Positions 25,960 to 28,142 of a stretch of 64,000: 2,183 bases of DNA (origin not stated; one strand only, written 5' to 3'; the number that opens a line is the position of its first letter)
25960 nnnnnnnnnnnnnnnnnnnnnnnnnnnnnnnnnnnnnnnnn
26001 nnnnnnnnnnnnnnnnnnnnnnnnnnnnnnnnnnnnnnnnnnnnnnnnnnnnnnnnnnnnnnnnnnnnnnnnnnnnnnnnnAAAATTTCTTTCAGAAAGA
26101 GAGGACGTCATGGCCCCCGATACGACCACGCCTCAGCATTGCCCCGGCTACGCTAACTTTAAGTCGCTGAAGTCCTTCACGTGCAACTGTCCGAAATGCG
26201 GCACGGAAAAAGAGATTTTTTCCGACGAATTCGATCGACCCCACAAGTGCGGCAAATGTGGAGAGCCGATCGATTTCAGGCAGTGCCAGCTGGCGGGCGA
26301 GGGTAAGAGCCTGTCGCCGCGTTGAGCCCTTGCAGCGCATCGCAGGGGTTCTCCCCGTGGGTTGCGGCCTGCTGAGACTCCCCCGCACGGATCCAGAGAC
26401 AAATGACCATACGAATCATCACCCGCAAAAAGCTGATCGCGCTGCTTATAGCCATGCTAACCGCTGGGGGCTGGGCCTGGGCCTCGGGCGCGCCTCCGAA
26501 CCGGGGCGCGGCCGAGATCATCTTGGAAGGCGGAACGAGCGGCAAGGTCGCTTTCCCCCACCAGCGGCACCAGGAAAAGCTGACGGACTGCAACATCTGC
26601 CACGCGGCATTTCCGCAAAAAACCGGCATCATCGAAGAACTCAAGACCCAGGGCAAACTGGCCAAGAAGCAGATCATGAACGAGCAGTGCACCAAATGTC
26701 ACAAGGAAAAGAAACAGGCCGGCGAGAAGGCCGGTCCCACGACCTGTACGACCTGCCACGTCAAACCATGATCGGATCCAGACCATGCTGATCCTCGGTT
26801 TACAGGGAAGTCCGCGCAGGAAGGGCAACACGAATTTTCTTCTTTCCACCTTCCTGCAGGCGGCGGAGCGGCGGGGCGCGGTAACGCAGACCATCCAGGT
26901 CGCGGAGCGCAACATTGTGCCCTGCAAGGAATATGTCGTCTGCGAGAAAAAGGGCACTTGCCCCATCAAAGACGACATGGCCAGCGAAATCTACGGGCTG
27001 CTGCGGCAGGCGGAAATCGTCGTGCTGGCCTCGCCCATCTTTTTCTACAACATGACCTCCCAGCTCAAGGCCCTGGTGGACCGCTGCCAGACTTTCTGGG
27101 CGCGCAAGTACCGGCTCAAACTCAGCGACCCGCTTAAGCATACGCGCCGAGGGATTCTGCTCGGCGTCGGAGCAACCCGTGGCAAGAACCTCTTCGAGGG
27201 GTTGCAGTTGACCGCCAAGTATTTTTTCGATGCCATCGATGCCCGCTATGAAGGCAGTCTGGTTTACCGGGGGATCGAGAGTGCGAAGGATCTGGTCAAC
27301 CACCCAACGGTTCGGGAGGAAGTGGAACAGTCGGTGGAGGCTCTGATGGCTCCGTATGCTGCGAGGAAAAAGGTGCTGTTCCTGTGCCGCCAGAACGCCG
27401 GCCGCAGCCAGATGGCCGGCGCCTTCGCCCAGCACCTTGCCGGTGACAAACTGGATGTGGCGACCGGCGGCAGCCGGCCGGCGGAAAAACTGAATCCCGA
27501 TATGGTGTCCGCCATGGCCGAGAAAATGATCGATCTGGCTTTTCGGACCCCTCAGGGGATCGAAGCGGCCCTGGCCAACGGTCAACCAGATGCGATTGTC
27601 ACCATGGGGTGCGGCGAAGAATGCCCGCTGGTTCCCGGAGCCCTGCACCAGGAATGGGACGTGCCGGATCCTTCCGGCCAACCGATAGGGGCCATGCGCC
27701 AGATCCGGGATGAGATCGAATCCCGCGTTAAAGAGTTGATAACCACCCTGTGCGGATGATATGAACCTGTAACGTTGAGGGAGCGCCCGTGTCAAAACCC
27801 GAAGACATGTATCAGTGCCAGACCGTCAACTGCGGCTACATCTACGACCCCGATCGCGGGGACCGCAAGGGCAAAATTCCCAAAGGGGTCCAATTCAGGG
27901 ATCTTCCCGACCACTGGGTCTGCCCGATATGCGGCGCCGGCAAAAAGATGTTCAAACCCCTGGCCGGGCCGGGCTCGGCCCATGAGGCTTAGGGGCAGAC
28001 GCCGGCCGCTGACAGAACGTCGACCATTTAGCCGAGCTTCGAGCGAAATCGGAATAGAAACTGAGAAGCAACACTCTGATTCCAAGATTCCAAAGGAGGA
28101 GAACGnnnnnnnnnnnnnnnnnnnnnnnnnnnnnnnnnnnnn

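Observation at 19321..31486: Co-directional O2/NO-defence supercluster with six uncharacterised members behind a divergent HcpR-like regulator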

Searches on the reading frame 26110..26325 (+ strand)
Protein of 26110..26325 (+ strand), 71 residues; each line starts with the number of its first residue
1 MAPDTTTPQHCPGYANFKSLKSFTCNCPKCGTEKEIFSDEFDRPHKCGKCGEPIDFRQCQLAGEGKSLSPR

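Call 3: search_protein_families(library=pfam, proteins=[window:26110-26325:+], max_evalue=0.01)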
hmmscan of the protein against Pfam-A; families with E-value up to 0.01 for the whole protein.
window:26110-26325:+ (71 aa): 0 families

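Call 5: search_protein_families(library=ncbifam, proteins=[window:26110-26325:+], max_evalue=0.01)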
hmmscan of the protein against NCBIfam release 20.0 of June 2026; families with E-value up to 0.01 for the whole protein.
window:26110-26325:+ (71 aa): 0 families

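Call 24: find_homologous_proteins(query=window:26110-26325:+)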
Query window:26110-26325:+ (71 aa): 194 proteins with E <= 0.001 among 194 candidates; the best 120 are listed.
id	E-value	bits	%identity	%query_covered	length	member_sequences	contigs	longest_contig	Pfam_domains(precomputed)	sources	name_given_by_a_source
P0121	6.3e-40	152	92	100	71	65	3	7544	-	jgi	jgi:uncharacterized protein (DUF983 family)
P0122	1.2e-39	151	92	100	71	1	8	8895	-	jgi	jgi:uncharacterized protein (DUF983 family)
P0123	1.9e-39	150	92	100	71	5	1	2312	-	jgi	-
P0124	5.7e-39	149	92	100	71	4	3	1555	-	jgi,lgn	jgi:uncharacterized protein (DUF983 family)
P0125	2.1e-38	147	90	100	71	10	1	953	-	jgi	jgi:uncharacterized protein (DUF983 family)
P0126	3.6e-38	146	89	100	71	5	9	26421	-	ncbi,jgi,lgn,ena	jgi:uncharacterized protein (DUF983 family)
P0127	1.1e-37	145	89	100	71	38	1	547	-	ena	-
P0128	1.7e-37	144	89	100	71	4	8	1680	-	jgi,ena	jgi:uncharacterized protein (DUF983 family)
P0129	3.4e-37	143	87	100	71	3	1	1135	-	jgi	jgi:uncharacterized protein (DUF983 family)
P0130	9.0e-37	142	86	100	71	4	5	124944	-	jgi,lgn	jgi:uncharacterized protein (DUF983 family)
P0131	2.4e-36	141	85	100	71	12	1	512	-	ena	-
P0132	5.0e-36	140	85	100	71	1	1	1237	-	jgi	jgi:hypothetical protein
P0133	2.4e-35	137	85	100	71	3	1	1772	-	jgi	jgi:uncharacterized protein (DUF983 family)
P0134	7.4e-35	136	83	100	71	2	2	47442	-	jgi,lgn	jgi:hypothetical protein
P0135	1.7e-34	135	82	100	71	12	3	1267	-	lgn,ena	-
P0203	6.7e-25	104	68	93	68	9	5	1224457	-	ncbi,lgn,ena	ncbi:MAG: hypothetical protein WAL90_07765 [Desulfobacterales bacterium]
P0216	1.3e-23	100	80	76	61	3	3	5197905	-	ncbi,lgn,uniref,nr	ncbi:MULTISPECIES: hypothetical protein [Desulfobacula]|uniref:Conserved uncharacterized protein n=2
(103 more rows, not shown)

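Call 26: find_encoding_contigs(protein=P0216, flank=10000, max_places=2)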
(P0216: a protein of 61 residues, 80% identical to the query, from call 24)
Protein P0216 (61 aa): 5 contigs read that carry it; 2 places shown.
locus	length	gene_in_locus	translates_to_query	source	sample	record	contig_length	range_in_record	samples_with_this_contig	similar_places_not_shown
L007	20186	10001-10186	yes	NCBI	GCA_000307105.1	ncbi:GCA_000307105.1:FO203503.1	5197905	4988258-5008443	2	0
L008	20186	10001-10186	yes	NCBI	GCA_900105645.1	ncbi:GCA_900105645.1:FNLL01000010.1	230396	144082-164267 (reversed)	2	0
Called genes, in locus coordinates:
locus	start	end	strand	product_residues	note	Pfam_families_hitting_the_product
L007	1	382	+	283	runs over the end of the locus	PF00005:ABC_tran, PF13304:AAA_21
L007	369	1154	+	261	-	PF01061:ABC2_membrane, PF12698:ABC2_membrane_3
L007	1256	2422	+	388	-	PF01955:CbiZ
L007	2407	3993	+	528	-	PF00795:CN_hydrolase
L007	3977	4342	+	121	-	-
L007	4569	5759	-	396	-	PF01321:Creatinase_N, PF00557:Peptidase_M24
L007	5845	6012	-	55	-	-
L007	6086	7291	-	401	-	PF22020:RlmL_1st (weak), PF02926:THUMP, PF01170:UPF0020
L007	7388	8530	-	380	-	PF07690:MFS_1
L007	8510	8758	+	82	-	-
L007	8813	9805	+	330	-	PF08240:ADH_N, PF00107:ADH_zinc_N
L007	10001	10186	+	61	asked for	-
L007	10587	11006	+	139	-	PF02085:Cytochrom_CIII, PF14537:Cytochrom_c3_2 (faint), PF14522:Cytochrome_C7 (weak)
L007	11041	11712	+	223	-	PF12225:DUF5981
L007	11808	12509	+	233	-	-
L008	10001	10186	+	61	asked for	-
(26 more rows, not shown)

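Call 27: find_encoding_contigs(protein=P0203, flank=10000, max_places=2)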
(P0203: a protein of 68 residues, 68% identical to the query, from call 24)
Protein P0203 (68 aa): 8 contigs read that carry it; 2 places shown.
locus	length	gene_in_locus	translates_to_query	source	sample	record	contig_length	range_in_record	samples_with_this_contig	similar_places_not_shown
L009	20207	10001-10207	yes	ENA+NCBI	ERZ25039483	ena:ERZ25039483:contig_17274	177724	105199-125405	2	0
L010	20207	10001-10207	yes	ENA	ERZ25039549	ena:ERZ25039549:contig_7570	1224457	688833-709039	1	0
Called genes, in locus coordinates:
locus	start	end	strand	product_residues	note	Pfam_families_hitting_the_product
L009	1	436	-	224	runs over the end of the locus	PF00005:ABC_tran, PF13304:AAA_21 (faint)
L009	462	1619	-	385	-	PF12704:MacB_PCD, PF02687:FtsX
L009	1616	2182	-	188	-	PF10080:FtrD-like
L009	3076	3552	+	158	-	PF02915:Rubrerythrin (weak)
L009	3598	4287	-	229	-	PF00027:cNMP_binding, PF13545:HTH_Crp_2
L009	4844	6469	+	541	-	PF03063:Prismane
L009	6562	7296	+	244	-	-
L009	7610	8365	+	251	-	PF00037:Fer4 (weak), PF12837:Fer4_6 (weak), PF12838:Fer4_7 (faint), PF13187:Fer4_9 (weak), PF13237:Fer4_10 (weak), PF14697:Fer4_21 (weak), PF25160:LdpA_Fe-S-bd (faint), PF27217:AF_0155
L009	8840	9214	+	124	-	PF06397:Desulfoferrod_N, PF01880:Desulfoferrodox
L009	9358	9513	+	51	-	PF21349:RUBY_RBDX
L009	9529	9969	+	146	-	PF12641:Flavodoxin_3 (weak), PF12724:Flavodoxin_5, PF00258:Flavodoxin_1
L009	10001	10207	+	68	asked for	-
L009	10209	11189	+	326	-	PF02525:Flavodoxin_2, PF03358:FMN_red, PF01451:LMWPc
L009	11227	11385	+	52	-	PF00301:Rubredoxin, PF21349:RUBY_RBDX (faint)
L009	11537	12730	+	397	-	PF19583:ODP, PF12706:Lactamase_B_2 (weak), PF00258:Flavodoxin_1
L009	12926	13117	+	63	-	PF13370:Fer4_13, PF13459:Fer4_15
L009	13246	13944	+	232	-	-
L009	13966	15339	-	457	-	PF02321:OEP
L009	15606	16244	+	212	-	PF13183:Fer4_8, PF13187:Fer4_9, PF13534:Fer4_17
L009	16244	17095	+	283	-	PF02754:CCG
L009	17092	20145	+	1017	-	PF12831:FAD_oxidored (weak), PF13450:NAD_binding_8 (weak), PF07992:Pyr_redox_2 (weak), PF00890:FAD_binding_2 (weak), PF07992:Pyr_redox_2, PF12831:FAD_oxidored (weak), PF13450:NAD_binding_8 (weak), PF13237:Fer4_10 (weak), +12 more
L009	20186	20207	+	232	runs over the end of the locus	PF01545:Cation_efflux (weak)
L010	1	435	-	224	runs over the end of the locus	PF00005:ABC_tran, PF13304:AAA_21 (faint)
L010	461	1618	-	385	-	PF12704:MacB_PCD, PF02687:FtsX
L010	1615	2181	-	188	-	PF10080:FtrD-like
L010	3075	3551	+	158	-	PF02915:Rubrerythrin (weak)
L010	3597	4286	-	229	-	PF00027:cNMP_binding, PF13545:HTH_Crp_2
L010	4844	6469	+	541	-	PF03063:Prismane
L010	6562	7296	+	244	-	-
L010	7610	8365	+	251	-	PF00037:Fer4 (weak), PF12837:Fer4_6 (weak), PF12838:Fer4_7 (faint), PF13187:Fer4_9 (weak), PF13237:Fer4_10 (weak), PF14697:Fer4_21 (weak), PF25160:LdpA_Fe-S-bd (faint), PF27217:AF_0155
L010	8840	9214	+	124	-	PF06397:Desulfoferrod_N, PF01880:Desulfoferrodox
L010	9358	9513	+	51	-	PF21349:RUBY_RBDX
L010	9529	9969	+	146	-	PF12641:Flavodoxin_3 (weak), PF12724:Flavodoxin_5, PF00258:Flavodoxin_1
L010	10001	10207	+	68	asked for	-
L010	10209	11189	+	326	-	PF02525:Flavodoxin_2, PF03358:FMN_red, PF01451:LMWPc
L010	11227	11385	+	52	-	PF00301:Rubredoxin, PF21349:RUBY_RBDX (faint)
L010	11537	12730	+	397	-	PF19583:ODP, PF12706:Lactamase_B_2 (weak), PF00258:Flavodoxin_1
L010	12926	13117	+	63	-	PF13370:Fer4_13, PF13459:Fer4_15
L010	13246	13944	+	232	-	-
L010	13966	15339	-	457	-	PF02321:OEP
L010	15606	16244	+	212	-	PF13183:Fer4_8, PF13187:Fer4_9, PF13534:Fer4_17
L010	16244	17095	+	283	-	PF02754:CCG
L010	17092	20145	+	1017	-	PF12831:FAD_oxidored (weak), PF13450:NAD_binding_8 (weak), PF07992:Pyr_redox_2 (weak), PF00890:FAD_binding_2 (weak), PF07992:Pyr_redox_2, PF12831:FAD_oxidored (weak), PF13450:NAD_binding_8 (weak), PF13237:Fer4_10 (weak), +12 more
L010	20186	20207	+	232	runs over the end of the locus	PF01545:Cation_efflux (weak)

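Call 29: find_related_loci(query=A1, collection=genome_contigs, flank=10000)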
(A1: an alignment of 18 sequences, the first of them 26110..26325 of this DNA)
Query A1 (71 aa) in genome_contigs; peptide patterns used: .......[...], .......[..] (x = any residue, [..] = any of these).
599 stretches matched a pattern (row limit reached: there are more); 556 encode a relative of the query (tblastn E <= 1e-3); the best 80 are kept; 80 distinct loci.
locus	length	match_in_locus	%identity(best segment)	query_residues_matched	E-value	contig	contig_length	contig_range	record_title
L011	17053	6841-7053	94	1-71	1e-42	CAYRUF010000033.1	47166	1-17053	MAG TPA_asm: uncultured Desulfatibacillum sp. isolate binchicken_co107_359 genome assembly, contig: NODE_1932_length_471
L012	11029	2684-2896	92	1-71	4e-41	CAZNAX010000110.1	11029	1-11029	MAG TPA_asm: uncultured Desulfatibacillum sp. isolate binchicken_co234_279 genome assembly, contig: NODE_4349_length_110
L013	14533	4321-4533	87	1-71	3e-39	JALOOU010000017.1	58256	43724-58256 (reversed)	MAG: Desulfobacterales bacterium isolate Prado111 scaffold_455, whole genome shotgun sequence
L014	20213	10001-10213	86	1-71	1e-38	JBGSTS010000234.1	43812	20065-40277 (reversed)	MAG: Desulfobacterales bacterium isolate JTS-AC413 k141_4208946, whole genome shotgun sequence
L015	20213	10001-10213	85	1-71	3e-38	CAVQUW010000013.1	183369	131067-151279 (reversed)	MAG: uncultured delta proteobacterium isolate MFD09964.bin.2.252 genome assembly, contig: contig_2021, whole genome shot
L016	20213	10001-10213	80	1-71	8e-37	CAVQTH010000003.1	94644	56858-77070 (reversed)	MAG: uncultured delta proteobacterium isolate MFD00032.bin.2.163 genome assembly, contig: contig_104784, whole genome sh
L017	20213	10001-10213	79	1-71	1e-35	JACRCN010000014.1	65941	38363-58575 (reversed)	MAG: Deltaproteobacteria bacterium isolate NC_groundwater_1647_Pr3_B-0.1um_60_22 SR-2_scaffold_141_342371, whole genome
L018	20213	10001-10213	80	1-71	1e-35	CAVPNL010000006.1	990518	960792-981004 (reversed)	MAG: uncultured delta proteobacterium isolate MFD09779.bin.2.131 genome assembly, contig: contig_25262, whole genome sho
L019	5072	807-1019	80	1-71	1e-35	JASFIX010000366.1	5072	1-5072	MAG: Desulfobacterales bacterium isolate D0608S20remetaG_Bin_272 D0608S20remetaG_FD_scaffold_7222_c1, whole genome shotg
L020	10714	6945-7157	79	1-71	1e-35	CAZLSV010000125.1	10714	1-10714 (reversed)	MAG TPA_asm: uncultured Desulfatibacillum sp. isolate binchicken_co266_254 genome assembly, contig: NODE_11321_length_10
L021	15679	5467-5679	80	1-71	2e-35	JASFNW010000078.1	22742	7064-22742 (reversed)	MAG: Desulfobacterales bacterium isolate D0819M02metaG_Bin_17 D0819M02metaG_FD_scaffold_317_c1, whole genome shotgun seq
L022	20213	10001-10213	77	1-71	2e-35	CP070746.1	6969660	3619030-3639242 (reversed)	MAG: Desulfobacterales bacterium isolate bin36 chromosome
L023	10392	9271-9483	79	1-71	1e-35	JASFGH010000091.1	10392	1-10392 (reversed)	MAG: Desulfobacterales bacterium isolate D0606U02metaG_Bin_318 D0606U02metaG_FD_scaffold_788_c1, whole genome shotgun se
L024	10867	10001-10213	79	1-71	4e-35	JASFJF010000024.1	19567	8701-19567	MAG: Desulfobacterales bacterium isolate D0608S20remetaG_sub_Bin_263 D0608S20remetaG_FD_scaffold_284_c1, whole genome sh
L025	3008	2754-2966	79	1-71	5e-35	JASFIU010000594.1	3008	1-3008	MAG: Desulfobacterales bacterium isolate D0608S20remetaG_Bin_248 D0608S20remetaG_FD_scaffold_20306_c1, whole genome shot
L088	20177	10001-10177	75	5-63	2e-26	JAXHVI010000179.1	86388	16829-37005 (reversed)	MAG: Thermodesulfobacteriota bacterium isolate MAG73_tar_biofilm MAG73_179, whole genome shotgun sequence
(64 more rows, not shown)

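Call 59: predict_structure(alignment_id=A1)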
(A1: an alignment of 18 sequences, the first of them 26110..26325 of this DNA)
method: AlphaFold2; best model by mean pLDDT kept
length: 71 residues; sequences in the alignment: 18
mean_pLDDT: 76.1   pTM: 0.54
mean pLDDT of the five models: 76.1, 75.6, 72.7, 69.6, 66.7
residues with pLDDT >= 90: 0; 70-90: 57; 50-70: 7; < 50: 7
segments of 3 or more residues with pLDDT < 50: 1-3, 69-71
pLDDT, mean of each block of 10 residues (from residue 1): 67 76 83 85 84 81 60 43
secondary structure, 60 per line:
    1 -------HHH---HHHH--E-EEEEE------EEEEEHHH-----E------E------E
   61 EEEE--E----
elements in order: H14-17 E22-26 E33-37 E60-64

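Call 64: fold_search(model_id=the predicted structure, library=pdb)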
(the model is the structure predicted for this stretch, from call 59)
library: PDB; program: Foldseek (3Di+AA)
matches with E <= 10: 370; with E <= 0.001: 0
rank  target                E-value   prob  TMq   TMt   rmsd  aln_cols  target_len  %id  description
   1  6skf_Ax               1.1e-01  0.80  0.38  0.43   7.3        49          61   24  Cryo-EM Structure of T. kodakarensis 70S ribosome (released 2020-07-29)
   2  7zhg_W                1.3e-01  0.82  0.40  0.46   7.4        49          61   22  High-resolution cryo-EM structure of Pyrococcus abyssi 30S ribosomal subunit bound to mRNA and initiator tRNA anticodo (released 2022-06-29)
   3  9e71_BY               1.3e-01  0.80  0.41  0.44   5.6        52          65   27  Cryo-EM structure of the Pyrobaculum calidifontis 70S ribosome (released 2024-11-20)
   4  9znf_BV               2.2e-01  0.96  0.43  0.57   1.2        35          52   26  Cryo-EM structure of the Methanosarcina acetivorans 70S ribosome in complex with SriA and SriB (released 2026-01-28)
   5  8q67_E                2.2e-01  0.89  0.46  0.07   2.5        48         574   10  Crystal structure of a homohexameric MCM from M. acidophilum (released 2025-03-12)
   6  8q67_D                2.3e-01  0.85  0.41  0.06   2.6        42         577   12  Crystal structure of a homohexameric MCM from M. acidophilum (released 2025-03-12)
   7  8w0g_4                3.0e-01  0.66  0.42  0.06   3.0        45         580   18  Cryo-EM structure of a human MCM2-7 dimer (released 2024-10-02)
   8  9kbo_A                3.2e-01  0.80  0.37  0.10   2.1        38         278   24  Crystal structure of human Shiftless (SFL) containing phosphorylation sites Ser249, Thr250, Thr253 and Ser256 (released 2025-11-19)
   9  9kbo_B                3.4e-01  0.75  0.37  0.10   2.1        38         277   24  Crystal structure of human Shiftless (SFL) containing phosphorylation sites Ser249, Thr250, Thr253 and Ser256 (released 2025-11-19)
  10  8w0f_4                3.4e-01  0.63  0.42  0.06   3.0        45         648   16  Cryo-EM structure of a human MCM2-7 double hexamer on dsDNA (released 2024-10-02)
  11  4ywm_A                3.4e-01  0.47  0.36  0.12   4.2        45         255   20  Pyrococcus furiosus MCM N-terminal domain beta-turn triple mutant pentameric ring (released 2015-09-23)
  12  8q67_A                3.6e-01  0.80  0.46  0.07   2.5        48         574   10  Crystal structure of a homohexameric MCM from M. acidophilum (released 2025-03-12)
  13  8s0e_4                3.9e-01  0.66  0.42  0.07   2.5        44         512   18  H. sapiens OCCM bound to double stranded DNA (released 2024-10-02)
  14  9caq_4                4.1e-01  0.69  0.43  0.06   2.6        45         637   18  Cryo-EM structure of a human MCM2-7 double hexamer formed from independently loaded MCM2-7 single hexamers (released 2024-10-02)
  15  9bct_P                4.4e-01  0.63  0.40  0.55   5.3        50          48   24  Cryo-EM structure of Thermococcus kodakarensis FttA-dependent transcription pre-termination complex containing 44 nt R (released 2024-07-31)
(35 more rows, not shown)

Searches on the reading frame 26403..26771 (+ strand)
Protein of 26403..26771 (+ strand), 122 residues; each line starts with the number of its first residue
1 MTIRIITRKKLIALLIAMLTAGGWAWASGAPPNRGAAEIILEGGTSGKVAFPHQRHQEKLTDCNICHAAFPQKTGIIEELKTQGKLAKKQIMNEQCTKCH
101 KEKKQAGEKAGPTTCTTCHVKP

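Call 4: search_protein_families(library=pfam, proteins=[window:26403-26771:+], max_evalue=0.01)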
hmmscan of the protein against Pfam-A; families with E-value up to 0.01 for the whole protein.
window:26403-26771:+ (122 aa): 3 families
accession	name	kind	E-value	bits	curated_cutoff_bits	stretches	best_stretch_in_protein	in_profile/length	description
PF14522.11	Cytochrome_C7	-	2.7e-08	34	24.8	1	49-119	1-66/67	Cytochrome c7 and related cytochrome c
PF02085.21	Cytochrom_CIII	-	1e-07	32.7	22.9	1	44-119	16-101/101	Class III cytochrome C family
PF22113.1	Mtrc-MtrF_II-IV_dom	-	0.0011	19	30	0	89-120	2-36/176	Outer membrane cytochrome MtrC/MtrF-like, domains II/IV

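Call 5: search_protein_families(library=ncbifam, proteins=[window:26403-26771:+], max_evalue=0.01)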
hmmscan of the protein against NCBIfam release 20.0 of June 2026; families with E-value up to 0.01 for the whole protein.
window:26403-26771:+ (122 aa): 6 families
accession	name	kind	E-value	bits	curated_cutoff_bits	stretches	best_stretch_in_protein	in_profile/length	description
NF045713.1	CxxCH_16_HmcA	equivalog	2.2e-11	43.1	400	1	46-121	58-141/541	sulfate respiration complex hexadecaheme cytochrome HmcA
NF043011.1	CytC7_Geobact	equivalog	8.2e-11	42.3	120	1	10-119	3-88/89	cytochrome c7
TIGR04257.1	nanowire_3heme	domain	6.1e-06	26.3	40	1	41-119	5-74/75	c(7)-type cytochrome triheme domain-containing protein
NF045722.1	c3_cytochr_TmcA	equivalog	1.7e-05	24.7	114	1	46-105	41-92/125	acidic tetraheme cytochrome c3 TmcA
NF041781.1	mnquin_red_QrcA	equivalog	8.7e-05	22.2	180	1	48-119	107-173/174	menaquinone reductase multiheme cytochrome c subunit QrcA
TIGR03507.1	decahem_SO1788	subfamily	0.0004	19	209.3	1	47-119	235-302/672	OmcA/MtrC family decaheme c-type cytochrome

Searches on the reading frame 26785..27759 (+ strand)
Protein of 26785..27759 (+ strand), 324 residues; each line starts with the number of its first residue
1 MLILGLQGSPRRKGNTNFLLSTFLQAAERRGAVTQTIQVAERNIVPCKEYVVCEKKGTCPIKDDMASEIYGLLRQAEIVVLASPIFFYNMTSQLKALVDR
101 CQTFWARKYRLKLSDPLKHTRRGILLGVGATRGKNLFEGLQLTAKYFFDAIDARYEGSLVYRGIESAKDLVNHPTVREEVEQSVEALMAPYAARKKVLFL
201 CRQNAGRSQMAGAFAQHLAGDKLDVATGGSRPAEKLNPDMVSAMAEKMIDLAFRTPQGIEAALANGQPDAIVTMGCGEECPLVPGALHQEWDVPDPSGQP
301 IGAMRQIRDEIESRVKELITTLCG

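Call 4: search_protein_families(library=pfam, proteins=[window:26785-27759:+], max_evalue=0.01)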
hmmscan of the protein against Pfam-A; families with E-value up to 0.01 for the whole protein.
window:26785-27759:+ (324 aa): 3 families
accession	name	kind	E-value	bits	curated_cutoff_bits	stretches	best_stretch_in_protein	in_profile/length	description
PF03358.20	FMN_red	-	7.1e-19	68.3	24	1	1-108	1-107/152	NADPH-dependent FMN reductase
PF01451.26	LMWPc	-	5.8e-16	59.4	23.2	1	197-318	1-143/144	Low molecular weight phosphotyrosine protein phosphatase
PF02525.22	Flavodoxin_2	-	2.8e-08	34.2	27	1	2-186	2-189/198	Flavodoxin-like fold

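Call 5: search_protein_families(library=ncbifam, proteins=[window:26785-27759:+], max_evalue=0.01)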
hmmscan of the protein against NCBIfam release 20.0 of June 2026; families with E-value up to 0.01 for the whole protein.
window:26785-27759:+ (324 aa): 5 families
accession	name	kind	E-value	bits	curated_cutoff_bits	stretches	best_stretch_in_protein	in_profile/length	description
TIGR02689.1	ars_reduc_gluta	equivalog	9.3e-21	74.3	157.6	1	195-319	1-126/126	arsenate reductase, glutathione/glutaredoxin type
NF010053.0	PRK13530.1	subfamily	3.9e-20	72.6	215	1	194-319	3-129/133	arsenate reductase (thioredoxin)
TIGR02691.1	arsC_pI258_fam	equivalog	1.4e-17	64.1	174.3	1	197-318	1-129/129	arsenate reductase (thioredoxin)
TIGR03567.1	FMN_reduc_SsuE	equivalog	2.7e-05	24.2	164.05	1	3-99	2-89/171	NADPH-dependent FMN reductase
NF002044.1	PRK00871.1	equivalog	0.0034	16.8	210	1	72-192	51-165/170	glutathione-regulated potassium-efflux system oxidoreductase KefF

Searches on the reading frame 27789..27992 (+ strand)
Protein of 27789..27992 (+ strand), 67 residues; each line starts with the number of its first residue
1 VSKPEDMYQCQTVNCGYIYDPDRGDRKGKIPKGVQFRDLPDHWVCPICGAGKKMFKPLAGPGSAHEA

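Call 4: search_protein_families(library=pfam, proteins=[window:27789-27992:+], max_evalue=0.01)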
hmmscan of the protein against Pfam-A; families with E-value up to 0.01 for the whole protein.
window:27789-27992:+ (67 aa): 2 families
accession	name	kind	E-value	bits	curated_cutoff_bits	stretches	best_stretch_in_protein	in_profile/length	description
PF00301.25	Rubredoxin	-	3e-20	72.4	23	1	8-55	2-47/47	Rubredoxin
PF21349.2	RUBY_RBDX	-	6.1e-06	26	26.5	1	40-56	16-30/30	Rubrerythrin, rubredoxin-like domain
